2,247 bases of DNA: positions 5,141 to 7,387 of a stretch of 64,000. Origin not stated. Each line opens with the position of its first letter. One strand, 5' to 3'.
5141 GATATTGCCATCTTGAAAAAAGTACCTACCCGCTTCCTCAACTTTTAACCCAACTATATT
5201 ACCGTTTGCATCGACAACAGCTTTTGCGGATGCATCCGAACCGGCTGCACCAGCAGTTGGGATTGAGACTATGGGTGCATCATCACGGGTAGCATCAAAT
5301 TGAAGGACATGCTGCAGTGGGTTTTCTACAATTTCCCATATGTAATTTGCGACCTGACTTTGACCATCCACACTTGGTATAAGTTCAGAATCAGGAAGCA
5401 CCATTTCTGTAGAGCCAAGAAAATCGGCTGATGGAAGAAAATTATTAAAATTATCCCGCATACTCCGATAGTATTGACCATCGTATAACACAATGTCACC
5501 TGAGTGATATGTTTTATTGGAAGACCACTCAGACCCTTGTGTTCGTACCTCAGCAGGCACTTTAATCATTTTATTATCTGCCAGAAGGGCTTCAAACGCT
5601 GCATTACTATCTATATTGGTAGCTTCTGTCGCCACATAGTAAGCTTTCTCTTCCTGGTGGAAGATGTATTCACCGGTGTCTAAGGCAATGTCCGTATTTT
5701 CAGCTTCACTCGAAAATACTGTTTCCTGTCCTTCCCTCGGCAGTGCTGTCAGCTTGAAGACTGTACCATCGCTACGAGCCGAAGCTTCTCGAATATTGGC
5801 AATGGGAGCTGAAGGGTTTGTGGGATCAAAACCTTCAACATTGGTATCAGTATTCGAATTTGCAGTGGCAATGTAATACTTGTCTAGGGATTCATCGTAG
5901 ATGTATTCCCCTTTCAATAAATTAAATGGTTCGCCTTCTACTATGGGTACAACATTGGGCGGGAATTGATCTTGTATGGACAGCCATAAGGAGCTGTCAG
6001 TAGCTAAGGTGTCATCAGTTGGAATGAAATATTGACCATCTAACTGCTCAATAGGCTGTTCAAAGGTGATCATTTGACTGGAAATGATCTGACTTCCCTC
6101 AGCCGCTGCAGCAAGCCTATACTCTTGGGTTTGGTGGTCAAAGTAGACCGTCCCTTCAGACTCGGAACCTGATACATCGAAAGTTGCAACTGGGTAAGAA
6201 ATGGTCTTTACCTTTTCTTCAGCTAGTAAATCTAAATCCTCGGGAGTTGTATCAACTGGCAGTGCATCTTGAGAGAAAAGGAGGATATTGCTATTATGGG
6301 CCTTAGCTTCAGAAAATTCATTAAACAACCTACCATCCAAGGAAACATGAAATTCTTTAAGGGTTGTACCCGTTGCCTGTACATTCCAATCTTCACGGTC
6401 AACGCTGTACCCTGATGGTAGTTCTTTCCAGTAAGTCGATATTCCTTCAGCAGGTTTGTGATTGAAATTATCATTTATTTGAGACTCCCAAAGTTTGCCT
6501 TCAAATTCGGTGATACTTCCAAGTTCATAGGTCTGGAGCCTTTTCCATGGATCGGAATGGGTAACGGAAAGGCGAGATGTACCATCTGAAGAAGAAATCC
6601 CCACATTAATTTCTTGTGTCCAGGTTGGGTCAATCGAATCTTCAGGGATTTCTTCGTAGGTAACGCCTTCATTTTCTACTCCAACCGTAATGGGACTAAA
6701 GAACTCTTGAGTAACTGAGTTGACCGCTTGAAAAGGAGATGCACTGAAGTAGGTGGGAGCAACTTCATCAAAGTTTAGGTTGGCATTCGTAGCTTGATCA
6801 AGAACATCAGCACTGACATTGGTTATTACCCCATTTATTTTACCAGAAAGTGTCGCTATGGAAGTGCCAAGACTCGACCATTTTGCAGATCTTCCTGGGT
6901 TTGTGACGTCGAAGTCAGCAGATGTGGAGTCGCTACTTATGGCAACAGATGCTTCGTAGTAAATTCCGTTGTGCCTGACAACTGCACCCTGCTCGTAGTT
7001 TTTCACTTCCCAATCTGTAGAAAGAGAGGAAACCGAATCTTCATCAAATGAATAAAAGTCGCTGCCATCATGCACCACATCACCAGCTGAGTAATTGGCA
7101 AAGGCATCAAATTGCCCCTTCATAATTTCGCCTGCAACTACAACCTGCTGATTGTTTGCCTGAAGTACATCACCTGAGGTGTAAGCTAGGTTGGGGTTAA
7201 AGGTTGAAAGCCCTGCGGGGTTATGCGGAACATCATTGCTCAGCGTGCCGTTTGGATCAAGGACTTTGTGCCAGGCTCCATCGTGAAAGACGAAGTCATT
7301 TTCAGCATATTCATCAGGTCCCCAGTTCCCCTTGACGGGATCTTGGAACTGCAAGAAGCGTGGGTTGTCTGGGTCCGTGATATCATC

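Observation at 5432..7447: CBM5/12-like aromatic repeats inside the FlgL insert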

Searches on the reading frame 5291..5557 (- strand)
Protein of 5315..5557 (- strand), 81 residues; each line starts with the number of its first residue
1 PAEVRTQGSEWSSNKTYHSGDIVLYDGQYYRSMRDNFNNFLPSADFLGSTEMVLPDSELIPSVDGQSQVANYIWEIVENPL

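Call 9: search_protein_families(library=pfam, proteins=[window:5315-5557:-], max_evalue=10)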
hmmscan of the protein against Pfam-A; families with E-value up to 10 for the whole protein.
seq(81 aa): 1 family
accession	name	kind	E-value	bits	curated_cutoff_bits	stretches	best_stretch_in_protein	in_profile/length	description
PF02839.19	CBM_5_12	-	2.3e-06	28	26.2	1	10-31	1-22/44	Carbohydrate-binding module family 5/12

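Call 24: search_solved_structures(query=A2, max_evalue=10, show_alignments=3)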
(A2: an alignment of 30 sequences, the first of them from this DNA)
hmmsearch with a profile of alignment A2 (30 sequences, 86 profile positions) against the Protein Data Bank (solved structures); distinct sequences matched with E-value up to 10: 25.
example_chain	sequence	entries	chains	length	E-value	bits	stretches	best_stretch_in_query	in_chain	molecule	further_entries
4ny2_A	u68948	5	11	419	1e-05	29.1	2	7-46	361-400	Deacetylase DA1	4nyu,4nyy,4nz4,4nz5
4nz1_A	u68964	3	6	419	1e-05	29.1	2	7-46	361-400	Deacetylase DA1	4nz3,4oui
1ed7_A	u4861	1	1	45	0.00048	23.8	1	9-34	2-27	CHITINASE A1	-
3wx7_A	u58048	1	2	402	0.001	22.7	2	7-31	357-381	Chitin oligosaccharide deacetylase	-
9jeo_A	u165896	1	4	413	0.0056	20.3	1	7-38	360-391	NodB homology domain-containing protein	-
8yfp_A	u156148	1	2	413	0.0061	20.2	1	7-38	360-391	NodB homology domain-containing protein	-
9jt0_A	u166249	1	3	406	0.0065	20.1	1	7-35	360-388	NodB homology domain-containing protein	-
8yh4_A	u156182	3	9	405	0.0067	20.1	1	7-35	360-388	NodB homology domain-containing protein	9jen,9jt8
2d49_A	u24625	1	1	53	0.059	17.1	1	8-36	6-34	chitinase C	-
7b5h_AE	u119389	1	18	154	0.13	16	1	9-35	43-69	All3316 protein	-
4ui9_J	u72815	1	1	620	0.15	15.8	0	43-76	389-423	CELL DIVISION CYCLE PROTEIN 16 HOMOLOG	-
5a31_J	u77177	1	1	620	0.15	15.8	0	43-76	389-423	ANAPHASE-PROMOTING COMPLEX SUBUNIT 6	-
4ui9_K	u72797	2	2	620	0.15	15.8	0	43-76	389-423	CELL DIVISION CYCLE PROTEIN 16 HOMOLOG | ANAPHASE-PROMOTING COMPLEX SUBUNIT 6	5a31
5khu_J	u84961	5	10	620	0.15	15.7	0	43-76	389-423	Cell division cycle protein 16 homolog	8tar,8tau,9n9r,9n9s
5g04_J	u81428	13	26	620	0.16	15.7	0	43-76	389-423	CELL DIVISION CYCLE PROTEIN 16 HOMOLOG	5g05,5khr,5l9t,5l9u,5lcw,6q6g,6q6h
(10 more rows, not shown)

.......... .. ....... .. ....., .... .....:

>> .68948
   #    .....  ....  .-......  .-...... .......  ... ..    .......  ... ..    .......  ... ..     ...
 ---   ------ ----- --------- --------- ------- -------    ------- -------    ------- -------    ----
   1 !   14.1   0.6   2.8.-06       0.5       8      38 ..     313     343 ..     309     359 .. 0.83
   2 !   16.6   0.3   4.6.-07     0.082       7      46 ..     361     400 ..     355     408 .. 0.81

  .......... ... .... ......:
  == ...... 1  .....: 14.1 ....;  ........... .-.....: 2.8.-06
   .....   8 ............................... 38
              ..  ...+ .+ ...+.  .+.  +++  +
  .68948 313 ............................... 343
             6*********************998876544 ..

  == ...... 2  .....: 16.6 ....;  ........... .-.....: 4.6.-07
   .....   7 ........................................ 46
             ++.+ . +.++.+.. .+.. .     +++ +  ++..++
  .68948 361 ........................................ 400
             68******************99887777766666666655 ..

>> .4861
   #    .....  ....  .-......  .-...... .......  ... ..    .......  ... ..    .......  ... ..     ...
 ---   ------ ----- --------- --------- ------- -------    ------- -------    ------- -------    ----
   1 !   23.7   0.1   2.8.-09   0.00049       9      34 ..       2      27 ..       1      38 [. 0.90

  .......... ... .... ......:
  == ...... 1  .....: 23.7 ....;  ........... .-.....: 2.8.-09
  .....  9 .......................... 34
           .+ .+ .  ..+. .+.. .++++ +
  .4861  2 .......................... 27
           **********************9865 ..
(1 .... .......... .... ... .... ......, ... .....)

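Call 29: predict_structure(alignment_id=A2)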
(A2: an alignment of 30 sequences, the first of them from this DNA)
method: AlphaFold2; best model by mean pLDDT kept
length: 87 residues; sequences in the alignment: 30
mean_pLDDT: 84.4   pTM: 0.70
mean pLDDT of the five models: 84.4, 84.0, 82.9, 82.3, 81.5
residues with pLDDT >= 90: 52; 70-90: 20; 50-70: 11; < 50: 4
segments of 3 or more residues with pLDDT < 50: 80-82
pLDDT, mean of each block of 10 residues (from residue 1): 76 93 93 94 85 94 89 75 50
secondary structure, 60 per line:
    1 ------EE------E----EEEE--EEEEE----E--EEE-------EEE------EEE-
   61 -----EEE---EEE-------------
elements in order: E20-23 E26-30 E38-40 E48-50 E57-59 E66-68 E72-74

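Call 31: fold_search(model_id=the predicted structure, library=pdb)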
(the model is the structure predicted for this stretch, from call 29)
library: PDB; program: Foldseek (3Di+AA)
matches with E <= 10: 259; with E <= 0.001: 0
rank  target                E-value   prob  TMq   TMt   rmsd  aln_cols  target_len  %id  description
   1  9rkv_N                1.4e-02  0.93  0.32  0.05   9.5        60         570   28  Agrobacterium phage 7-7-1 tail fibers (released 2025-12-10)
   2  1ogb_B                3.6e-02  0.98  0.35  0.07   7.3        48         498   19  Chitinase b from Serratia marcescens mutant D142N (released 2004-04-27)
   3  1wvu_B                3.6e-02  0.92  0.34  0.12  12.2        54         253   24  Crystal structure of chitinase C from Streptomyces griseus HUT6037 (released 2005-12-27)
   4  2d49_MODEL_1_A        3.8e-02  0.93  0.34  0.53   9.0        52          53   23  Solution structure of the Chitin-Binding Domain of Streptomyces griseus Chitinase C (released 2006-10-11)
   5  8fqc_Q1               3.8e-02  0.93  0.33  0.17   8.5        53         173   24  Structure of baseplate with receptor binding complex of Agrobacterium phage Milano (released 2024-01-31)
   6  1e15_B                4.3e-02  0.96  0.35  0.07   8.9        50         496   18  Chitinase B from Serratia Marcescens (released 2000-08-18)
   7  4nz4_A                4.6e-02  0.98  0.36  0.09   6.7        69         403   20  Structure of Vibrio cholerae chitin de-N-acetylase in complex with 2-(ACETYLAMINO)-2-DEOXY-A-D-GLUCOPYRANOSE (NDG) and (released 2014-08-13)
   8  9jen_A                4.6e-02  0.51  0.32  0.08  11.9       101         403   12  Chito oligosaccharide deacetylase from vibrio campbellii (VhCOD) complex Tetraacetyl-Chitotetraose Oligosaccharide (Gl (released 2025-09-10)
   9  1ur9_A                4.9e-02  0.98  0.35  0.07   7.2        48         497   19  Interactions of a family 18 chitinase with the designed inhibitor HM508, and its degradation product, chitobiono-delta (released 2004-04-27)
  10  9jeo_D                4.9e-02  0.96  0.36  0.09   7.3        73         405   15  Chito oligosaccharide deacetylase from vibrio campbellii (VhCOD) in complex with N-acetyl-beta-D-glucosaminyl-1,4-D-gl (released 2025-09-10)
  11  1e6n_A                4.9e-02  0.96  0.35  0.06   7.8        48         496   14  Chitinase B from Serratia marcescens inactive mutant E144Q in complex with N-acetylglucosamine-pentamer (released 2001-06-22)
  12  9rkv_O                4.9e-02  0.80  0.32  0.05   9.4        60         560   30  Agrobacterium phage 7-7-1 tail fibers (released 2025-12-10)
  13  9rkv_M                4.9e-02  0.41  0.32  0.05  13.0       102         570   16  Agrobacterium phage 7-7-1 tail fibers (released 2025-12-10)
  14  4nyy_C                5.2e-02  0.57  0.33  0.08  12.0        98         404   17  Structure of Vibrio cholerae chitin de-N-acetylase in complex with acetate ion (ACT) in P 2 21 21 (released 2014-08-13)
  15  1h0g_A                5.5e-02  0.96  0.34  0.06   8.1        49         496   18  Complex of a chitinase with the natural product cyclopentapeptide argadin from Clonostachys (released 2002-06-27)
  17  4ny2_B                5.9e-02  0.96  0.34  0.08   6.9        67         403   22  Structure of Vibrio cholerae chitin de-N-acetylase in complex with acetate ion (ACT) in P 21 (released 2014-08-13)
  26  4ny2_A                8.6e-02  0.96  0.36  0.09   6.7        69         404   20  Structure of Vibrio cholerae chitin de-N-acetylase in complex with acetate ion (ACT) in P 21 (released 2014-08-13)
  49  1ed7_MODEL_1_A        3.0e-01  0.82  0.28  0.51   1.1        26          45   31  SOLUTION STRUCTURE OF THE CHITIN-BINDING DOMAIN OF BACILLUS CIRCULANS WL-12 CHITINASE A1 (released 2000-05-24)
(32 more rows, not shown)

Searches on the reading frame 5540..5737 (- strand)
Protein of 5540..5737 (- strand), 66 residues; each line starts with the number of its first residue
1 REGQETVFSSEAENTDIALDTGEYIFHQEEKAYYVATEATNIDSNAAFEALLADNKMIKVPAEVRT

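Call 9: search_protein_families(library=pfam, proteins=[window:5540-5737:-], max_evalue=10)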
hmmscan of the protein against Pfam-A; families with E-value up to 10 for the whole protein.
seq(66 aa): 0 families

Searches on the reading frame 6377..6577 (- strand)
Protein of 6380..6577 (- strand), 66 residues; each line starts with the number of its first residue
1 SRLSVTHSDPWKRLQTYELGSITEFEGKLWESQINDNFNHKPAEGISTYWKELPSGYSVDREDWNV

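Call 9: search_protein_families(library=pfam, proteins=[window:6380-6577:-], max_evalue=10)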
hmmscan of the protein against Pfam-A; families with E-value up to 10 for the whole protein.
seq(66 aa): 0 families

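Call 23: search_solved_structures(query=A1, max_evalue=10, show_alignments=3)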
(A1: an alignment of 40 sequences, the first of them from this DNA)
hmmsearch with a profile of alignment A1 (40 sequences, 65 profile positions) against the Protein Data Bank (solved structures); distinct sequences matched with E-value up to 10: 19.
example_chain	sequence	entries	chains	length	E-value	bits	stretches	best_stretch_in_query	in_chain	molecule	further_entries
7b5h_AE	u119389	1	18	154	0.0018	21.5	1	8-42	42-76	All3316 protein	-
4ny2_A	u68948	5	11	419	0.0058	19.8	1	6-29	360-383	Deacetylase DA1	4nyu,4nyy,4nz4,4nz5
4nz1_A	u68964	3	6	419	0.0058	19.8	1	6-29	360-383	Deacetylase DA1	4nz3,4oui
9x9r_A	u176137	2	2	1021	0.012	18.8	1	16-52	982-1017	Chitodextrinase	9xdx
2rts_A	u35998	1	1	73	0.014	18.5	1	13-31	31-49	chitinase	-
9jt0_A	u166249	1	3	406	0.052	16.8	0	8-38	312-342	NodB homology domain-containing protein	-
9jeo_A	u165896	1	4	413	0.052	16.7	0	8-38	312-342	NodB homology domain-containing protein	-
8yh4_A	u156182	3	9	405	0.052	16.7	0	8-38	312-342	NodB homology domain-containing protein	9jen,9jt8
8yfp_A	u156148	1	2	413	0.053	16.7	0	8-38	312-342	NodB homology domain-containing protein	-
8ip8_ib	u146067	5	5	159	0.055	16.7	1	26-60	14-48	40S ribosomal protein uS17 | Small ribosomal subunit protein uS17 N-terminal domain-containing protein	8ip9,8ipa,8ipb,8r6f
3wx7_A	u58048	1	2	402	0.06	16.5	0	5-28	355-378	Chitin oligosaccharide deacetylase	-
8jiw_BL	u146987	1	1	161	0.072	16.3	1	29-60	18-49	40S ribosomal protein S11 N-terminal domain-containing protein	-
9h3g_Xa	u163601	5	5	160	0.17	15.1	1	26-60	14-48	Small ribosomal subunit protein uS17z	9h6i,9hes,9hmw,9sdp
1ed7_A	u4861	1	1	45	0.2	14.9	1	9-31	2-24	CHITINASE A1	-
8pn5_A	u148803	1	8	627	0.38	14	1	7-41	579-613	DUF3472 domain-containing protein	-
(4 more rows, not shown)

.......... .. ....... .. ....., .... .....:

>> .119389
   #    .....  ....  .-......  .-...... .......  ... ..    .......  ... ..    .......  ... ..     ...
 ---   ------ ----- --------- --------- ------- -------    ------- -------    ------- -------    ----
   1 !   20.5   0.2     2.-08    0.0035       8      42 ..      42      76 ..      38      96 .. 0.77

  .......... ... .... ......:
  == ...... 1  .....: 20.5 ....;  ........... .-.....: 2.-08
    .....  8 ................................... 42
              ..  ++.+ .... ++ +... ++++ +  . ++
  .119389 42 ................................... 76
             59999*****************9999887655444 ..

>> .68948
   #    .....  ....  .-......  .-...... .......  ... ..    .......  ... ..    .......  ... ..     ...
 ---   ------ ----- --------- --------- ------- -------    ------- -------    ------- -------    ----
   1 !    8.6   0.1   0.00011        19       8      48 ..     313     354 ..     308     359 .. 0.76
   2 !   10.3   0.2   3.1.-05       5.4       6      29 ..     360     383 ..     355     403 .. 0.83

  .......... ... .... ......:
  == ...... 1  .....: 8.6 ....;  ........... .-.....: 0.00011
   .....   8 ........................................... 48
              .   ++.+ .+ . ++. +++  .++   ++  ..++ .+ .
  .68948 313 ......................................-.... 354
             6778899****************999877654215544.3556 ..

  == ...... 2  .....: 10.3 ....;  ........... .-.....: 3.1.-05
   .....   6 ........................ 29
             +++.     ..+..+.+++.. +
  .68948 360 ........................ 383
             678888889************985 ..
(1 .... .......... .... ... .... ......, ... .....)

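Call 73: search_protein_representatives(alignment_id=A1)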
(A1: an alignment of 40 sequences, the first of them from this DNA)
Query: 40 sequences, 65 profile positions. Proteins with E-value up to 0.001 (for the whole library): 1727; up to 1e-10: 215; up to 1e-30: 12. The best 150 are listed.
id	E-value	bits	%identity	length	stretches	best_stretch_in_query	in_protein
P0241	8.1e-85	294.9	-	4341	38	7-44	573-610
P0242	3.5e-65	232.0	-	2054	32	4-36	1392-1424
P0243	3.9e-47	174.1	-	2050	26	3-36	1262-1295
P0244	1.6e-42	159.4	-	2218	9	6-52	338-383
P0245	5.2e-42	157.7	-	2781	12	5-48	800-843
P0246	1.1e-32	127.9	-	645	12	7-58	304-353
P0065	2.4e-32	126.8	-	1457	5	2-65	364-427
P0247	4.7e-32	125.9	-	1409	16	3-50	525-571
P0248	1.0e-31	124.8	-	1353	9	9-52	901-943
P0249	1.3e-31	124.4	-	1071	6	7-52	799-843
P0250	1.7e-31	124.1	-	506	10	3-37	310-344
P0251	2.1e-31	123.8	-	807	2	1-65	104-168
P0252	2.4e-30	120.4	-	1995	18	8-54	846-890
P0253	5.7e-30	119.2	-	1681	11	10-51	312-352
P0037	2.8e-29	116.9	-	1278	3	2-64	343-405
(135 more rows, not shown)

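Call 74: search_protein_families(library=pfam, proteins=[P0241, P0242, P0243, P0246, P0250], max_evalue=0.001)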
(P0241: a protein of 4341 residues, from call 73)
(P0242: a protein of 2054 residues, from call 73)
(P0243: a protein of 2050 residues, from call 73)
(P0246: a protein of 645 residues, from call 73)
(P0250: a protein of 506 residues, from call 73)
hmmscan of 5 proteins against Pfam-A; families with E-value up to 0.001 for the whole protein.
P0241 (4341 aa): 2 families
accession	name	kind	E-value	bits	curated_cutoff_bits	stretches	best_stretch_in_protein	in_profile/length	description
PF02839.19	CBM_5_12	-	1.9e-135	441.1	26.2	7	3671-3711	1-43/44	Carbohydrate-binding module family 5/12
PF18454.7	Mtd_N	-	0.0007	19.9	26.3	0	11-39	7-37/37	Major tropism determinant N-terminal domain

P0242 (2054 aa): 2 families
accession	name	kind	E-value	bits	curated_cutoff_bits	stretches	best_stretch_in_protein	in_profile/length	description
PF02839.19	CBM_5_12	-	5.5e-65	215.6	26.2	0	486-519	1-36/44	Carbohydrate-binding module family 5/12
PF18573.7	BclA_C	-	6.1e-05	23.3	38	1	1943-2027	24-107/128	BclA C-terminal domain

P0243 (2050 aa): 1 family
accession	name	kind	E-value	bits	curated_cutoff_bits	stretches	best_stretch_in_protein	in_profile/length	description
PF02839.19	CBM_5_12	-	6.1e-63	209.1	26.2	1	412-439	2-29/44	Carbohydrate-binding module family 5/12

P0246 (645 aa): 1 family
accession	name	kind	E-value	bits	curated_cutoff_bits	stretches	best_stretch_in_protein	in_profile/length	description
PF02839.19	CBM_5_12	-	8e-48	160.7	26.2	6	100-128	1-29/44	Carbohydrate-binding module family 5/12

P0250 (506 aa): 1 family
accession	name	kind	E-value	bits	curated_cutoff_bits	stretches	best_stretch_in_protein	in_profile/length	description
PF02839.19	CBM_5_12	-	1.7e-31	108.4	26.2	0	315-336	1-22/44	Carbohydrate-binding module family 5/12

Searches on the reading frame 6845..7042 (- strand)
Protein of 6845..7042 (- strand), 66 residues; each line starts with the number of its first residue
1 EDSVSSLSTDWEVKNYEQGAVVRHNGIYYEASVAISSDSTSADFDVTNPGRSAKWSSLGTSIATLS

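Call 9: search_protein_families(library=pfam, proteins=[window:6845-7042:-], max_evalue=10)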
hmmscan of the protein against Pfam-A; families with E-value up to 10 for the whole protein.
seq(66 aa): 1 family
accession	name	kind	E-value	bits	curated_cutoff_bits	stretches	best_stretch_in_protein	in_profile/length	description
PF02839.19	CBM_5_12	-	0.0026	18.2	26.2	1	14-37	6-29/44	Carbohydrate-binding module family 5/12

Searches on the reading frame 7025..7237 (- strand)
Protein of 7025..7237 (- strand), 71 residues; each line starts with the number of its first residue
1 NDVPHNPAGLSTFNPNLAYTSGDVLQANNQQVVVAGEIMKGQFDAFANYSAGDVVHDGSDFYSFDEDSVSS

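Call 9: search_protein_families(library=pfam, proteins=[window:7025-7237:-], max_evalue=10)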
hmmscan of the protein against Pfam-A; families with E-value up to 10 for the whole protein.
seq(71 aa): 3 families
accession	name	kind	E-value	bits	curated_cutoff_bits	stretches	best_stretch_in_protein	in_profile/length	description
PF02839.19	CBM_5_12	-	0.046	14.2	26.2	1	13-30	2-19/44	Carbohydrate-binding module family 5/12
PF20713.2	DUF6826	-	0.1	13.3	26.6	1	6-56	30-79/91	Domain of unknown function (DUF6826)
PF17630.7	DUF5511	-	0.13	12.9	27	1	29-67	27-63/69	Family of unknown function (DUF5511)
